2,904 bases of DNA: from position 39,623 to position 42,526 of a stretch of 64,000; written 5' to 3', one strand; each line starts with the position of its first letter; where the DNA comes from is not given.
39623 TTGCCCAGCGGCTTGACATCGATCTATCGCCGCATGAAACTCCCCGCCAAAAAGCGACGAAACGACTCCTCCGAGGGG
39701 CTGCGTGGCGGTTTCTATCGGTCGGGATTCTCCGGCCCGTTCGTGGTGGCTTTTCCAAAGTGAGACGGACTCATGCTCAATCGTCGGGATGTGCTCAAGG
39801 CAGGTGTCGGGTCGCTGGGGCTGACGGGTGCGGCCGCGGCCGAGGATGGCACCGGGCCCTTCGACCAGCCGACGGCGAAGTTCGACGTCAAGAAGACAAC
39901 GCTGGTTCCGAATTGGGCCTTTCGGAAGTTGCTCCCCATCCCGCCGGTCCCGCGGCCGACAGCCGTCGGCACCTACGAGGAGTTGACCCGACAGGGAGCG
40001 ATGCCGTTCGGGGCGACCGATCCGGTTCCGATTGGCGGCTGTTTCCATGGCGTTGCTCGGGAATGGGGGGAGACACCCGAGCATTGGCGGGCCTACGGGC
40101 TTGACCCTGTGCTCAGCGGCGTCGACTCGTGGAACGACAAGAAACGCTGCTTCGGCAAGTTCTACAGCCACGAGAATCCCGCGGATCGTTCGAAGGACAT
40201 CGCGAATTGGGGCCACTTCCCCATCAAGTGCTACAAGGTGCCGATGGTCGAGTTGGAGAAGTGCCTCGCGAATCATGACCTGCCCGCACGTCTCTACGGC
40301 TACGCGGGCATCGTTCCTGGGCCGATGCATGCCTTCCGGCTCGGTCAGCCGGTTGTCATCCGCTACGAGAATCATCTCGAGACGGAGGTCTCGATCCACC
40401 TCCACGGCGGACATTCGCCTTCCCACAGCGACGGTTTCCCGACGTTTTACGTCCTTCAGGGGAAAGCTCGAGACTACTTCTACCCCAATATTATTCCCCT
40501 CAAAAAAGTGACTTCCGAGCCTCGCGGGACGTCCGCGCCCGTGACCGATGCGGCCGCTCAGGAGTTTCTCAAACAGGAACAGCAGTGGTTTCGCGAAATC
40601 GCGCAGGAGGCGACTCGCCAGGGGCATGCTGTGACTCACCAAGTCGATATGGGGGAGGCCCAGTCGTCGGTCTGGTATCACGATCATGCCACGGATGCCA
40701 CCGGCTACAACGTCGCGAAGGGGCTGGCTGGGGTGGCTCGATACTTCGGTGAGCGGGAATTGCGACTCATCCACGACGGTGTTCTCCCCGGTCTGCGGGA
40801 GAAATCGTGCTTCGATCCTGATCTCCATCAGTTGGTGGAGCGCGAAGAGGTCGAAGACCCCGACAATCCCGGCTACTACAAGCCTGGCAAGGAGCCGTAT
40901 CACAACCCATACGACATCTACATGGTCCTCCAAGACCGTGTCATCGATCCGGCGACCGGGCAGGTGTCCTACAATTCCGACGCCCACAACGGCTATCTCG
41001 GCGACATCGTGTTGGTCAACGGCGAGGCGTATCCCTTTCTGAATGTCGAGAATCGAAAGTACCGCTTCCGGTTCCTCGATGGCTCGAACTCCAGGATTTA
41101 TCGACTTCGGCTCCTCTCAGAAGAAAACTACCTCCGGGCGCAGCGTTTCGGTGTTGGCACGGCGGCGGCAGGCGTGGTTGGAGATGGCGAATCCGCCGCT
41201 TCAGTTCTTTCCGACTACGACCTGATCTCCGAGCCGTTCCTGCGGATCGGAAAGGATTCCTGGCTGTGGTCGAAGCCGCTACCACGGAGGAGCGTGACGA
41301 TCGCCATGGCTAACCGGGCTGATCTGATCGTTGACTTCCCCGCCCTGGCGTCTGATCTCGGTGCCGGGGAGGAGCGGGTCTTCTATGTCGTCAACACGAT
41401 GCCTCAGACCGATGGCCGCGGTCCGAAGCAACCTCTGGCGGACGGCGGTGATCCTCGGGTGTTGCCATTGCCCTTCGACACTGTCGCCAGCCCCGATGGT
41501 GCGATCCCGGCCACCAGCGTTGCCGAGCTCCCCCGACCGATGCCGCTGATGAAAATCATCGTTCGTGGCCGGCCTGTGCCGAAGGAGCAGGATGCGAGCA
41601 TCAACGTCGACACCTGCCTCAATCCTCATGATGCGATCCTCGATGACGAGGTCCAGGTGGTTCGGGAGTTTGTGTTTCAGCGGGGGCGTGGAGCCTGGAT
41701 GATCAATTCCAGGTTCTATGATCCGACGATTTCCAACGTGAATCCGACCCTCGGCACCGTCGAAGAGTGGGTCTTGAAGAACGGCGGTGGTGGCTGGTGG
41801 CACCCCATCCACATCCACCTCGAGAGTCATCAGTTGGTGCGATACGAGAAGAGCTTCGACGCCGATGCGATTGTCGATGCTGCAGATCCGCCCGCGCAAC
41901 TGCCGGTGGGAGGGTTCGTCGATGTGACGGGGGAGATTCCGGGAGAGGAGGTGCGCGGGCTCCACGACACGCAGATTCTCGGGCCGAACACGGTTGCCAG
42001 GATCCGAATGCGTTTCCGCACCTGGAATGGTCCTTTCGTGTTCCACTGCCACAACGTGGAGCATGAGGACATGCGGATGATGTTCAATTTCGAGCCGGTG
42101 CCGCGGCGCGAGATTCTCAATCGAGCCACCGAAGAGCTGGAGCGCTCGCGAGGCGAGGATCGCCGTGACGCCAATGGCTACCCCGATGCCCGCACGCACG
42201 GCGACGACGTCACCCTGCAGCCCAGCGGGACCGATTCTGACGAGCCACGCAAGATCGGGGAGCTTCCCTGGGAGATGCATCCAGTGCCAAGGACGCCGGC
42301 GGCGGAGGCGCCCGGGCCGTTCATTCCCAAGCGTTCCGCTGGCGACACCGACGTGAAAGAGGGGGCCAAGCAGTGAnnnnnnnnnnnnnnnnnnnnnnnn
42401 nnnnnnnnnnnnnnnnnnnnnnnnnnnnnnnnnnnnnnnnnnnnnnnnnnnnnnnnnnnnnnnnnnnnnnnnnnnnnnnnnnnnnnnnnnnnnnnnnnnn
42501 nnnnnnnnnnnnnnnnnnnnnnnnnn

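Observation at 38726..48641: ~95% identical direct duplication brackets an 8-kb lower-GC gene block; one copy decayed by a 352-nt deletion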

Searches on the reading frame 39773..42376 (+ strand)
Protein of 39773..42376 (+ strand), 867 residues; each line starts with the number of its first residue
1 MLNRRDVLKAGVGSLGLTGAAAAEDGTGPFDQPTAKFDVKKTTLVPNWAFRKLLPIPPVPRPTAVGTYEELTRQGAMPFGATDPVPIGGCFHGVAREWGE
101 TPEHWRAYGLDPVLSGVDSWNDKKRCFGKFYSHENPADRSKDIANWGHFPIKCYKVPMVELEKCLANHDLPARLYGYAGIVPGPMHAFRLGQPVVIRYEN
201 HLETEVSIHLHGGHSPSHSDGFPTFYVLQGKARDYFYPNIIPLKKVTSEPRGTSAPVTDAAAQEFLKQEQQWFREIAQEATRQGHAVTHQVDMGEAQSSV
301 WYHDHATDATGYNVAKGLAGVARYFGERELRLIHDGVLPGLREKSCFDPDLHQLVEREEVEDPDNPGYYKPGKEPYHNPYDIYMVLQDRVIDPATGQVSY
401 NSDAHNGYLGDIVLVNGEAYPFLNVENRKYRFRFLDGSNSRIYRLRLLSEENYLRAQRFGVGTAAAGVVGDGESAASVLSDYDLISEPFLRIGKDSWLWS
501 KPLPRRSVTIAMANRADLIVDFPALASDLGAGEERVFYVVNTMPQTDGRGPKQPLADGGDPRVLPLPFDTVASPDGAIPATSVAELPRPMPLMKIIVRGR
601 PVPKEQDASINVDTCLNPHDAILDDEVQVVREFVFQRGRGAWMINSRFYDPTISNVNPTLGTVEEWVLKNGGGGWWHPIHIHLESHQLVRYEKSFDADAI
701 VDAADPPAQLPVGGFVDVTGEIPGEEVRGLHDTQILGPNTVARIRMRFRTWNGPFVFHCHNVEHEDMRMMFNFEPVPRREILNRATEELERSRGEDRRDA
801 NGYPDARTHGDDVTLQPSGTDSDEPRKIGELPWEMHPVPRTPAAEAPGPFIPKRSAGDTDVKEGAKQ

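Call 6: search_protein_families(library=pfam, proteins=[window:39773-42376:+], max_evalue=0.01)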
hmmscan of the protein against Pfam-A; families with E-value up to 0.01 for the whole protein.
window:39773-42376:+ (867 aa): 2 families
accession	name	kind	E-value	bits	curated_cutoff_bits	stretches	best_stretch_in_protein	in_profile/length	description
PF07731.20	Cu-oxidase_2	-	2.9e-17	63.1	20.4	1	638-774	18-132/137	Multicopper oxidase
PF07732.21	Cu-oxidase_3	-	1.9e-12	47.7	21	1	170-224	13-69/119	Multicopper oxidase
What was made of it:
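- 39773..42376 (+): Multicopper oxidase, 867 aa. Pfam Cu-oxidase_2/_3 (call 6).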

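Call 18: find_homologous_proteins(query=window:39773-42376:+, max_evalue=1e-20)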
Query window:39773-42376:+ (867 aa): 497 proteins with E <= 1e-20 among 8000 candidates; the best 120 are listed.
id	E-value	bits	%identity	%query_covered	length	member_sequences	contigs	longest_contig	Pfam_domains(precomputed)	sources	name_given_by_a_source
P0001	0.0e+0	2033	99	100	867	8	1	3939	PF07731.21,PF07732.22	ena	-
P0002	0.0e+0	1359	69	99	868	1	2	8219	PF07731.21,PF07732.22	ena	-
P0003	0.0e+0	1349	71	96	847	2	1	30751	PF07731.21,PF07732.22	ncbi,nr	ncbi:MAG: copper oxidase [Planctomycetia bacterium]|nr:copper oxidase [Planctomycetia bacterium]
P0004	0.0e+0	1321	68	99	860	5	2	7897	PF07731.21,PF07732.22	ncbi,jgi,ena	-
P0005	0.0e+0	1241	64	98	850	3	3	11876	PF07731.21,PF07732.22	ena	-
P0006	0.0e+0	1218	62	98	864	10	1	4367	PF07731.21,PF07732.22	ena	-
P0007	0.0e+0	1124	59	99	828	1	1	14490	PF07731.21,PF07732.22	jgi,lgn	-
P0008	0.0e+0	1119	59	98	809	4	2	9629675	PF07731.21,PF07732.22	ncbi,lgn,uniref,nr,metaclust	ncbi:putative multicopper oxidase [Singulisphaera acidiphila DSM 18658]|uniref:Putative multicopper 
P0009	0.0e+0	1103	59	98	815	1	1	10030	PF07731.21,PF07732.22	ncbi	-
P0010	0.0e+0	1088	58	99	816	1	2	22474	PF07731.21,PF07732.22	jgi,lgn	jgi:FtsP/CotA-like multicopper oxidase with cupredoxin domain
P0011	0.0e+0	1057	56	99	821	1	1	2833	PF07731.21,PF07732.22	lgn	-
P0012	0.0e+0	1044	57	99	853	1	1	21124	PF07731.21,PF07732.22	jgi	jgi:FtsP/CotA-like multicopper oxidase with cupredoxin domain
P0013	0.0e+0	1041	57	99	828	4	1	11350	PF07731.21,PF07732.22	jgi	-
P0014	0.0e+0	1036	56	99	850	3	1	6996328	PF07731.21,PF07732.22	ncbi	ncbi:multicopper oxidase domain-containing protein [Isosphaeraceae bacterium EP7]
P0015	0.0e+0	1023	54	98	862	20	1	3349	PF07731.21,PF07732.22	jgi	-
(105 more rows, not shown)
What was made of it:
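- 39773..42376 (+): Nearest homologue outside this species is 69-71% aa identical; all are Planctomycetota (call 18).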

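Call 19: find_encoding_contigs(protein=P0003, flank=10000, max_places=2)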
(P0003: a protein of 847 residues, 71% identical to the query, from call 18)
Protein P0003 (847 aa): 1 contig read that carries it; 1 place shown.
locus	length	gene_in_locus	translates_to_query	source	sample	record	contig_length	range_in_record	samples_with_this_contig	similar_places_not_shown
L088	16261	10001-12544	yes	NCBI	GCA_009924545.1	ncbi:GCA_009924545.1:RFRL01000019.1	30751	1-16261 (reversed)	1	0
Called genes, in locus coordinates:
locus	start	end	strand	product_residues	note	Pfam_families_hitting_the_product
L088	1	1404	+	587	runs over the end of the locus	PF00696:AA_kinase, PF01842:ACT (weak), PF22468:ACT_9 (weak), PF13840:ACT_7, PF22468:ACT_9, PF01842:ACT (weak), PF13840:ACT_7 (weak), PF22468:ACT_9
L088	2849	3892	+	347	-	-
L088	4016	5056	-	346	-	PF01212:Beta_elim_lyase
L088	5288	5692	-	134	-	PF02577:BFN_dom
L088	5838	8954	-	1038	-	PF00133:tRNA-synt_1, PF09334:tRNA-synt_1g (faint), PF13603:tRNA-synt_1_2 (weak), PF08264:Anticodon_1, PF10458:Val_tRNA-synt_C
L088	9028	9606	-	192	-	PF03729:DUF308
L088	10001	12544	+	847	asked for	PF07732:Cu-oxidase_3 (weak), PF07731:Cu-oxidase_2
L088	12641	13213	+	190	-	PF02630:SCO1-SenC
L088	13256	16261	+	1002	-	PF03150:CCP_MauG (weak), PF21419:RoxA-like_Cyt-c (weak)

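Call 20: find_encoding_contigs(protein=P0005, flank=10000, max_places=2)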
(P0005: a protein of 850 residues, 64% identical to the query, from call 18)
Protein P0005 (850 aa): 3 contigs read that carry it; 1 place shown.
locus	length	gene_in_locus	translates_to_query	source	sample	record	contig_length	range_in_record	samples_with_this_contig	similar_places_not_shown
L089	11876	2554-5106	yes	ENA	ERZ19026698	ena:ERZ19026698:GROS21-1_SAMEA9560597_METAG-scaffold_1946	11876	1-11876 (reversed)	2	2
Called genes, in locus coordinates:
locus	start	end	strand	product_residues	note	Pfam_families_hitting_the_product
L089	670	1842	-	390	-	-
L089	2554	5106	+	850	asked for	PF07732:Cu-oxidase_3, PF07731:Cu-oxidase_2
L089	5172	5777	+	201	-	PF02630:SCO1-SenC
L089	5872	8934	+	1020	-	-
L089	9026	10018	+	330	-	-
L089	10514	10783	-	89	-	-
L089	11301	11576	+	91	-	-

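Call 21: find_encoding_contigs(protein=P0008, flank=10000, max_places=1)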
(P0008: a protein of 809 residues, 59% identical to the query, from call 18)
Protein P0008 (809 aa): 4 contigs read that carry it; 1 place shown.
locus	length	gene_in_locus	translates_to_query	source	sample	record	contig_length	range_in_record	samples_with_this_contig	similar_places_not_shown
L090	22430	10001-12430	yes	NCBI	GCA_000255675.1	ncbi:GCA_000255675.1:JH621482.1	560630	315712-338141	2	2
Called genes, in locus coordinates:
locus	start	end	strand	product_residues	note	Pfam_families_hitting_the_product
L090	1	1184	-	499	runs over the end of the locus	PF01408:GFO_IDH_MocA, PF19051:GFO_IDH_MocA_C2, PF22725:GFO_IDH_MocA_C3 (faint)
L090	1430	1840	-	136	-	PF06803:DUF1232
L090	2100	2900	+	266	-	PF00535:Glycos_transf_2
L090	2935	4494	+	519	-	-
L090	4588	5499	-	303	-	PF00248:Aldo_ket_red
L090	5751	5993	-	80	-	PF21742:DUF6868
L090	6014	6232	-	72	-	-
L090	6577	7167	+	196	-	PF00677:Lum_binding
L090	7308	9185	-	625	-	-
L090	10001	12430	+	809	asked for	PF07732:Cu-oxidase_3, PF07731:Cu-oxidase_2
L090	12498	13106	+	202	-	PF02630:SCO1-SenC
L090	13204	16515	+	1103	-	PF03150:CCP_MauG (weak)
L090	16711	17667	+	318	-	-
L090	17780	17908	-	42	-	-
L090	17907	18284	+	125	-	-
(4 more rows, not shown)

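Call 34: search_dna_similar(query=window:39773-42376:+, collection=plasmids, mode=protein, max_rows=10)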
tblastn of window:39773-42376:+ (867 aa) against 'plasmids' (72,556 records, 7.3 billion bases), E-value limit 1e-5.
Records with a match: 116; places in all: 128; records where one place covers at least 80% of the query: 1.
Best place of each record, by identity: <60% 116.
By first word of the organism name: Streptomyces 28; Priestia 11; Natrinema 6; Skermanella 5; Haladaptatus 5; Paraburkholderia 4; Haloferax 3; Halomontanus 3; Haloterrigena 2; Natronococcus 2; and 40 more.
By predicted mobility (MOB-suite, as given by PLSDB): non-mobilizable 95; mobilizable 14; conjugative 7.
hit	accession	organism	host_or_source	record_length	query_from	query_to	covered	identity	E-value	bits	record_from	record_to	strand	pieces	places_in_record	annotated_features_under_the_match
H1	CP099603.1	Comamonadaceae bacterium OTU4NAUVB1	Arabidopsis thaliana,pure culture,leaf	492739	4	774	89%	24.5%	5e-28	130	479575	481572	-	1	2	multicopper oxidase domain-containing protein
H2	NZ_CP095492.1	Halosolutus gelatinilyticus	cell culture,saline soil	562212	154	807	75%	25.4%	1e-25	122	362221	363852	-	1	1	multicopper oxidase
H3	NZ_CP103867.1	Laceyella sacchari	mixed culture,Moutai-flavour Daqu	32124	154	773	72%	26.6%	3e-32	143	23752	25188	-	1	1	multicopper oxidase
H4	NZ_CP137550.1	Streptomyces sp. N50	Selaginella tamariscina,cell ...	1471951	174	774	69%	27.4%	8e-37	158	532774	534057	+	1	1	record has no annotation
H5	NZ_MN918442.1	Haloprofundus sp. MHR1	-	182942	154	780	72%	25.8%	3e-26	124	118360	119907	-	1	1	multicopper oxidase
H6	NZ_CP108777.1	Embleya sp. NBC_00896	-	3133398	149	795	75%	25.0%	2e-35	154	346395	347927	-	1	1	none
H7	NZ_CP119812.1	Halorussus caseinilyticus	cell culture,coastal saline-alkali land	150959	154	777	72%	25.9%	2e-34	150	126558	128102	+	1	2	multicopper oxidase domain-containing protein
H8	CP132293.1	Haloferacaceae archaeon XH8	cell culture,Pickle salt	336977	154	780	72%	25.7%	3e-21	108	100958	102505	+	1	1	record has no annotation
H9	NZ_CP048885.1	Priestia megaterium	culture,agricultural soil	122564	154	777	72%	25.8%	2e-32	144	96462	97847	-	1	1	multicopper oxidase family protein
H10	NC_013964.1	Haloferax volcanii DS2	-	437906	153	806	75%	24.4%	8e-18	97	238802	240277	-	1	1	multicopper oxidase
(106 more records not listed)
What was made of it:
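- On Campbell-type single-crossover integration product: No plasmid homologue above 28% identity (call 34).
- Tried and rejected: (9) No plasmid carries a close cassette homologue (call 34).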

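Call 36: search_protein_families(library=ncbifam, proteins=[window:39773-42376:+], max_evalue=0.001)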
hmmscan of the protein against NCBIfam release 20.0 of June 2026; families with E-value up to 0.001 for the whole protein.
window:39773-42376:+ (867 aa): 4 families
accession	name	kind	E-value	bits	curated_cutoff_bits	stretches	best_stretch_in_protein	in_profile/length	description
NF045554.1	AmiPhnlOxPhsA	equivalog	3e-34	118.5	950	3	646-779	447-574/581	O-aminophenol oxidase PhsA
NF008205.1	PRK10965.1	equivalog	1.5e-28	99.9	525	2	381-447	181-249/529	multicopper oxidase CueO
NF008135.0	PRK10883.1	equivalog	6.9e-13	47.9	581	1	381-448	181-247/471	cell division protein FtsP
TIGR01480.1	copper_res_A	subfamily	1.5e-05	23.7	478.95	1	179-225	71-117/593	copper resistance system multicopper oxidase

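Call 41: find_encoding_contigs(protein=P0002, flank=10000, max_places=3)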
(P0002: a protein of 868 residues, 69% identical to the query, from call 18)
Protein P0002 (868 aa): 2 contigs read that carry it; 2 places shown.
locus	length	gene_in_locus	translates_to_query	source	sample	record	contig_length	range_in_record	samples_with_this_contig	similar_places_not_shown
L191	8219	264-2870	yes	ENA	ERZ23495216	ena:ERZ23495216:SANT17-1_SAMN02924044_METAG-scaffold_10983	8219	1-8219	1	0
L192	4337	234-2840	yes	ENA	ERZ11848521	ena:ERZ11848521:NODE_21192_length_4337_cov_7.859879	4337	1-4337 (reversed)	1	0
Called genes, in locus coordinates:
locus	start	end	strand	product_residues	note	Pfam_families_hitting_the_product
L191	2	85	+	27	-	?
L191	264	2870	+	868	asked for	PF07732:Cu-oxidase_3 (weak), PF07731:Cu-oxidase_2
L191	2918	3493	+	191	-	PF02630:SCO1-SenC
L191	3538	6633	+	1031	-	PF03150:CCP_MauG (weak), PF21419:RoxA-like_Cyt-c (weak)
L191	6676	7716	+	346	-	-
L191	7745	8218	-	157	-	?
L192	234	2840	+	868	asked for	PF07732:Cu-oxidase_3 (weak), PF07731:Cu-oxidase_2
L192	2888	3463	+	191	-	PF02630:SCO1-SenC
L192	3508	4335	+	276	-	?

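Call 42: find_encoding_contigs(protein=P0004, flank=10000, max_places=3)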
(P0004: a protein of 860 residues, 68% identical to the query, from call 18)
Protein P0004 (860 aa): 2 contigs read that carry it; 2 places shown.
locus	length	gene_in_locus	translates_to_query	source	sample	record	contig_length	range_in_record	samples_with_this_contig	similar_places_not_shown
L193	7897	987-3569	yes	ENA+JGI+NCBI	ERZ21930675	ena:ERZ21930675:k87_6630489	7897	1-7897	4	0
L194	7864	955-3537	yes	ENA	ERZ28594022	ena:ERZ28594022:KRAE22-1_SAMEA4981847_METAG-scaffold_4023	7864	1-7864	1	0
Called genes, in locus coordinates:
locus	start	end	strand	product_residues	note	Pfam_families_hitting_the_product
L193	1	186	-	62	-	?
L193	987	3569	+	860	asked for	PF07732:Cu-oxidase_3 (weak), PF07731:Cu-oxidase_2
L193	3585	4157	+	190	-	PF02630:SCO1-SenC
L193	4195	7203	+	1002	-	PF03150:CCP_MauG (weak)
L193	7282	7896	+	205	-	?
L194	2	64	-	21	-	?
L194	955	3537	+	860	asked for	PF07732:Cu-oxidase_3 (weak), PF07731:Cu-oxidase_2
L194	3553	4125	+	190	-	PF02630:SCO1-SenC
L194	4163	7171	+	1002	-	PF03150:CCP_MauG (weak)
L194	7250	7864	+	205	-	?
